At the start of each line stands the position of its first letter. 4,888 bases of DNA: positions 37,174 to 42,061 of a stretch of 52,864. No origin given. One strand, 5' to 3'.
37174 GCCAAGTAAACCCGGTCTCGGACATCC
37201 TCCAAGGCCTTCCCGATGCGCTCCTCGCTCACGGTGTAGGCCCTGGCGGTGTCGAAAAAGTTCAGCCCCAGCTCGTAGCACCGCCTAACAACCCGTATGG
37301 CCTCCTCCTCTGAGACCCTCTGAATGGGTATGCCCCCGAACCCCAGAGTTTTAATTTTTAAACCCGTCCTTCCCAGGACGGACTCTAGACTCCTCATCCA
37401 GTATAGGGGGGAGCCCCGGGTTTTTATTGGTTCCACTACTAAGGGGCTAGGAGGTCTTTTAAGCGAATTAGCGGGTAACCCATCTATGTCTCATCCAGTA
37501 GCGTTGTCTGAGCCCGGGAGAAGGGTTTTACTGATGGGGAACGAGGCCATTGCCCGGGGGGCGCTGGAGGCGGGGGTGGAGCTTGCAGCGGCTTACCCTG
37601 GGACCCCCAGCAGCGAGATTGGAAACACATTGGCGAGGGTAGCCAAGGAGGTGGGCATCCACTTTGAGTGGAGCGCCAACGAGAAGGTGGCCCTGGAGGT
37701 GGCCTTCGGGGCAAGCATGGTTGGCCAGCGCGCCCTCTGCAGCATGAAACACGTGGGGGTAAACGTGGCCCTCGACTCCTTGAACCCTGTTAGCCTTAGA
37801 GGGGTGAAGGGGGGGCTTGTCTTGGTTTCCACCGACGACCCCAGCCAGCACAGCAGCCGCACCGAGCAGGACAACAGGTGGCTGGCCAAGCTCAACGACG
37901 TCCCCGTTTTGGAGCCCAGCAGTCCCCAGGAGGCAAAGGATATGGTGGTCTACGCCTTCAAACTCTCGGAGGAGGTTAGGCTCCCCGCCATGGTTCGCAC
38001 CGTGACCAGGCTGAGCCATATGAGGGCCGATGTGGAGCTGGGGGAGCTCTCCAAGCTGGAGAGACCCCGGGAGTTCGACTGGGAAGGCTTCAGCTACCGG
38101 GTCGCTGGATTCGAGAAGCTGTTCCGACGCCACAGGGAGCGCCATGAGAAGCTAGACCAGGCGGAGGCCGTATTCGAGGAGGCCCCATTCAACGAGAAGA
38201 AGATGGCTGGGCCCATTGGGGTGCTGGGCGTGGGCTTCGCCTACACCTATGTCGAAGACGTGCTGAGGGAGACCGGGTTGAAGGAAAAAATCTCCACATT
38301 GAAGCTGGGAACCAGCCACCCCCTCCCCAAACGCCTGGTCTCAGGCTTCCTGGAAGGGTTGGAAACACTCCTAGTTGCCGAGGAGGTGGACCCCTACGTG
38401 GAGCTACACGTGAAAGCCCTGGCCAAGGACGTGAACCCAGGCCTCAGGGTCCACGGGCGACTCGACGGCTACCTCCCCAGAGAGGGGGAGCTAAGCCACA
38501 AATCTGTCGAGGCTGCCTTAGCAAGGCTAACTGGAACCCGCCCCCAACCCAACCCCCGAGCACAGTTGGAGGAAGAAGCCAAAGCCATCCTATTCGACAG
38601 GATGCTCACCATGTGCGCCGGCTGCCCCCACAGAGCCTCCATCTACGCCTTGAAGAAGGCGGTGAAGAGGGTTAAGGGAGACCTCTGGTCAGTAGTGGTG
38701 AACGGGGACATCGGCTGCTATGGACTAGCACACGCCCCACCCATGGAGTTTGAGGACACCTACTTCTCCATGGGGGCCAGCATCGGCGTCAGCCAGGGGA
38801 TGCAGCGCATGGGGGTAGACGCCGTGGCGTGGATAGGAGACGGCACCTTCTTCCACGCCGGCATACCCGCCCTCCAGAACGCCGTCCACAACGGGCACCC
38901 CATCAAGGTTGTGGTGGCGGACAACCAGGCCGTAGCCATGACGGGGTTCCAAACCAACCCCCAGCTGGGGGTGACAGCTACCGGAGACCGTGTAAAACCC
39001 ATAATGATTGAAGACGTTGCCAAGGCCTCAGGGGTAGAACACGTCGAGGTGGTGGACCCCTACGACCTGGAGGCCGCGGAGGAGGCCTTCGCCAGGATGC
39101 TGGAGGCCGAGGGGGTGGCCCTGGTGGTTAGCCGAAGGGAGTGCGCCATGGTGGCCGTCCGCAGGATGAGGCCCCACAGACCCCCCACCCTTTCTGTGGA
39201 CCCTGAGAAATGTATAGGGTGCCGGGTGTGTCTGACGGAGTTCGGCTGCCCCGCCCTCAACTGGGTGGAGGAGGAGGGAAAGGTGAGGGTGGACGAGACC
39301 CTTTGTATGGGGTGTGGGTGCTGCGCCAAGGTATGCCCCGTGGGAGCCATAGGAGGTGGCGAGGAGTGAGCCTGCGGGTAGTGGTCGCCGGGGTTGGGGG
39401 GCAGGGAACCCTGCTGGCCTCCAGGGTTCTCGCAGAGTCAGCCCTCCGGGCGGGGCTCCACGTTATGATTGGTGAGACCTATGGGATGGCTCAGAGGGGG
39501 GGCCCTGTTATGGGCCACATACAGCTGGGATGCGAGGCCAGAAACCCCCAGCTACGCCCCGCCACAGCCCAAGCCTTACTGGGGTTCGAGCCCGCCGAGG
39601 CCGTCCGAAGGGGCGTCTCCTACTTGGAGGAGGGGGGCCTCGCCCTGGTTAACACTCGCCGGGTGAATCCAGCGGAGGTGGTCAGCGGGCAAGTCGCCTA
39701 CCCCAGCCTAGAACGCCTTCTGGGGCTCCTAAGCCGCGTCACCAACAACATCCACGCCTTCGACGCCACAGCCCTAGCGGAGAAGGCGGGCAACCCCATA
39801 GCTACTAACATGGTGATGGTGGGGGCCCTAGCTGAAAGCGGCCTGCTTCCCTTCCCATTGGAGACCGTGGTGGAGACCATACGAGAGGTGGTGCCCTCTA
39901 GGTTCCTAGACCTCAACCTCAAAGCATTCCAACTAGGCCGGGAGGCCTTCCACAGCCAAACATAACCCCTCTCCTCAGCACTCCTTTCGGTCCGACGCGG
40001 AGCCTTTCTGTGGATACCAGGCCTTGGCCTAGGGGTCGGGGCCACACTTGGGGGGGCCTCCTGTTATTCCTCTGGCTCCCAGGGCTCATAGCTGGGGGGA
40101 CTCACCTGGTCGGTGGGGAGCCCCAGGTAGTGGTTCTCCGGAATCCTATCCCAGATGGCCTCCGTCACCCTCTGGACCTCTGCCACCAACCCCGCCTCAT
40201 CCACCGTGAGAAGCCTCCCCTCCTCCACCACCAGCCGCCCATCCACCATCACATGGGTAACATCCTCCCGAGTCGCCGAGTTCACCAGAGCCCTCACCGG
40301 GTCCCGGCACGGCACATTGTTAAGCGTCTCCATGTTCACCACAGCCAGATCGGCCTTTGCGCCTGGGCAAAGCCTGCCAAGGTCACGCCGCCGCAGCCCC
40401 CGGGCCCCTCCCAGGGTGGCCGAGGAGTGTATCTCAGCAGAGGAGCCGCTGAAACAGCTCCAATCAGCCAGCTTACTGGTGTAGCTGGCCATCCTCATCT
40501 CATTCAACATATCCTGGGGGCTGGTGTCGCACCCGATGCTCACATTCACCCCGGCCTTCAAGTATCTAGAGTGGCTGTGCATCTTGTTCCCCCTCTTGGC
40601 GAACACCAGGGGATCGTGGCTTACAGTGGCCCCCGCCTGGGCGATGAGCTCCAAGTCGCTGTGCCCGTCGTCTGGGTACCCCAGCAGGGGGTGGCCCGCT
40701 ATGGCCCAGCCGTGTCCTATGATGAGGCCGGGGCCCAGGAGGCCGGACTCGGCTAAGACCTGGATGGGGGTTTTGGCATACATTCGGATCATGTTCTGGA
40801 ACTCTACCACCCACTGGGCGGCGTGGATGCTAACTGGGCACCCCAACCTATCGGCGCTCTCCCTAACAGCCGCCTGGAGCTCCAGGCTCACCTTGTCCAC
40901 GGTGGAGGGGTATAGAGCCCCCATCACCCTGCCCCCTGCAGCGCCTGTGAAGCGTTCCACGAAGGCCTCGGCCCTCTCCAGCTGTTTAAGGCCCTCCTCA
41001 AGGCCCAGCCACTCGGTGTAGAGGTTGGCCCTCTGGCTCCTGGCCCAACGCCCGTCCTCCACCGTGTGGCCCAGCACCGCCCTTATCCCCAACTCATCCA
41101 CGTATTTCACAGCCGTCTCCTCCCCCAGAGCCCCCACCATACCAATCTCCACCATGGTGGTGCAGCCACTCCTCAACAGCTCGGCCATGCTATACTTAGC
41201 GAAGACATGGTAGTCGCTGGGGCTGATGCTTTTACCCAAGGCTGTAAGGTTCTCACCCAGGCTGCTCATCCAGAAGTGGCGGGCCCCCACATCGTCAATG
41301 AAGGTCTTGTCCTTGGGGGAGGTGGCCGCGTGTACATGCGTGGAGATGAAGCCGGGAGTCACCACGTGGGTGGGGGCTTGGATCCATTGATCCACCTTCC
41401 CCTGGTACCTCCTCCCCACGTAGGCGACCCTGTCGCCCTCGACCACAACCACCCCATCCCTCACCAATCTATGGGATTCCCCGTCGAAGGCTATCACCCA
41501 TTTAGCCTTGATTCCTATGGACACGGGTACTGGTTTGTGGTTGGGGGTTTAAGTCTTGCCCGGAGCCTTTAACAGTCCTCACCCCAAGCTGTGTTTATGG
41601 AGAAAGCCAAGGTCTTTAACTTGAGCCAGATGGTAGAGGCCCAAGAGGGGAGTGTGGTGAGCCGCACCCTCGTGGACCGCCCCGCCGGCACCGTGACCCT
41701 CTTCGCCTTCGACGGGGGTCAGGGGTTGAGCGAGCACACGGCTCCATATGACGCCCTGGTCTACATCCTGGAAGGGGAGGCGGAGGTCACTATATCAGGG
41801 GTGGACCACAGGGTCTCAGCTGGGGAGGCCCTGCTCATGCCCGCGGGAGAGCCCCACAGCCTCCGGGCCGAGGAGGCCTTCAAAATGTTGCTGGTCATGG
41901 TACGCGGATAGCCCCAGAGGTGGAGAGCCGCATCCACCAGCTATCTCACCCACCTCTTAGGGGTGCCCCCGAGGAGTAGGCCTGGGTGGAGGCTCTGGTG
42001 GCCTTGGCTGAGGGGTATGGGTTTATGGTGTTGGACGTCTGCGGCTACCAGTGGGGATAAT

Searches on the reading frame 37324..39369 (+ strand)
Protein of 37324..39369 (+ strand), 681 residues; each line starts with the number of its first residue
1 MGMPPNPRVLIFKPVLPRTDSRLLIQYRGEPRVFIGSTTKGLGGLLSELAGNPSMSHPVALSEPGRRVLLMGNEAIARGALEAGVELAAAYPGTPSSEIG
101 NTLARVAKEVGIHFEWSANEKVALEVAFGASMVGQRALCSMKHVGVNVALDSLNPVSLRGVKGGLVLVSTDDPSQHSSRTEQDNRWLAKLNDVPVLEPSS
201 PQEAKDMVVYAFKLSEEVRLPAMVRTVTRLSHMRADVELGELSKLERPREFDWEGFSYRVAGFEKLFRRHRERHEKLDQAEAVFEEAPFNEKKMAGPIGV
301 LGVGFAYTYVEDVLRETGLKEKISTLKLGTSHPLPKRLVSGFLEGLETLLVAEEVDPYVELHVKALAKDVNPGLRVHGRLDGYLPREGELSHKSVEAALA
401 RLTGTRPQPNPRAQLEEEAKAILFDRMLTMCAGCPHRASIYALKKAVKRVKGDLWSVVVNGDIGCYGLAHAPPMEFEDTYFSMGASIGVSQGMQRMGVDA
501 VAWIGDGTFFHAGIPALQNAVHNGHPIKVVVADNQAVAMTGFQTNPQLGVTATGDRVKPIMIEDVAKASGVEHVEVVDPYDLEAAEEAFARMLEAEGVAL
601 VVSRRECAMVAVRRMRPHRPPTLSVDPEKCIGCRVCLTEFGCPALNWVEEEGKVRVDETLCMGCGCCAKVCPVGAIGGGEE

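Call 78: search_protein_families(library=pfam, proteins=[window:37324-39369:+], max_evalue=0.00001)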
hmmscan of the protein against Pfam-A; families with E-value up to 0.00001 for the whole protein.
window:37324-39369:+ (681 aa): 7 families
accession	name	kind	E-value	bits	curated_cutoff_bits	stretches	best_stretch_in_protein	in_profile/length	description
PF02775.26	TPP_enzyme_C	-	3.2e-22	79.4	21.9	1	462-601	1-149/151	Thiamine pyrophosphate enzyme, C-terminal TPP binding domain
PF01855.24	POR_N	-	5e-17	62.9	27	1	79-250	2-181/231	Pyruvate flavodoxin/ferredoxin oxidoreductase, thiamine diP-bdg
PF00037.32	Fer4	-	1.9e-10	40.5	21.1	1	655-676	2-23/24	4Fe-4S binding domain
PF12797.12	Fer4_2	-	3.1e-07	30.4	24.5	0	653-673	2-22/22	4Fe-4S binding domain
PF14697.11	Fer4_21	-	7.7e-07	29.6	35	1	625-676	3-57/59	4Fe-4S dicluster domain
PF12838.12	Fer4_7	-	1.7e-06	28.8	27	0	629-675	1-52/52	4Fe-4S dicluster domain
PF12837.12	Fer4_6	-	3.4e-06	27.2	25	0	624-644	3-21/24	4Fe-4S binding domain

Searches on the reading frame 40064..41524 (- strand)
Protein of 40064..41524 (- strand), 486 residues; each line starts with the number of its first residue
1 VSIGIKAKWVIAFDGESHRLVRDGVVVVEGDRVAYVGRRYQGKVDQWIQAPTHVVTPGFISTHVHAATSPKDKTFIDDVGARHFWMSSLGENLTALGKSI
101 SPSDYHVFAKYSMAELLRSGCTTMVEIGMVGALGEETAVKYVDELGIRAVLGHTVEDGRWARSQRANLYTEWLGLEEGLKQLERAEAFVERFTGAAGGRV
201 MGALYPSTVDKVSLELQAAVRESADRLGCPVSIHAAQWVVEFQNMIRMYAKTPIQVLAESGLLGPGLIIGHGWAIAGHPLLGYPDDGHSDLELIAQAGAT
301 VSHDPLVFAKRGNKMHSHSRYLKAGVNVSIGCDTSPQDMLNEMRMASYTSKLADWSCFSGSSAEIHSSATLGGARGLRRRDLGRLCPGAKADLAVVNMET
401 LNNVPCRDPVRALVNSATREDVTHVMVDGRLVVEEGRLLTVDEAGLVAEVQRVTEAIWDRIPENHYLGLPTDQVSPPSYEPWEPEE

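Call 78: search_protein_families(library=pfam, proteins=[window:40064-41524:-], max_evalue=0.00001)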
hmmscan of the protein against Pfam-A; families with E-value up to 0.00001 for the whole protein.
window:40064-41524:- (486 aa): 2 families
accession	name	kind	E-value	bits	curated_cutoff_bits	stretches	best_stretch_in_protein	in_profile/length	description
PF01979.26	Amidohydro_1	-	6.5e-34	118.1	25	1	54-432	1-345/345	Amidohydrolase family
PF07969.17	Amidohydro_3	-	1.6e-06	28.4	29.7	0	309-433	350-472/472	Amidohydrolase family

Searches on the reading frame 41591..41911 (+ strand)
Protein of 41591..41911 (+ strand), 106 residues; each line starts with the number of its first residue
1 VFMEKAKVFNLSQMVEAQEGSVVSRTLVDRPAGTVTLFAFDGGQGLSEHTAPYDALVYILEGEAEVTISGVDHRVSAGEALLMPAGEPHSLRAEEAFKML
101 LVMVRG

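Call 78: search_protein_families(library=pfam, proteins=[window:41591-41911:+], max_evalue=0.00001)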
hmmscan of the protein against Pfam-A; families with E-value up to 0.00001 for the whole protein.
window:41591-41911:+ (106 aa): 3 families
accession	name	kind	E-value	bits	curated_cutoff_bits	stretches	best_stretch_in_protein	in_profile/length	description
PF07883.17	Cupin_2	-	1.6e-13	50.6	27.2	1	38-102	3-69/70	Cupin domain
PF02311.25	AraC_binding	-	5.4e-08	33.1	21.1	1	43-96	13-68/135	AraC-like ligand binding domain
PF05899.18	Cupin_3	-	1.4e-06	28.4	23.5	1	32-96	4-69/74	EutQ-like cupin domain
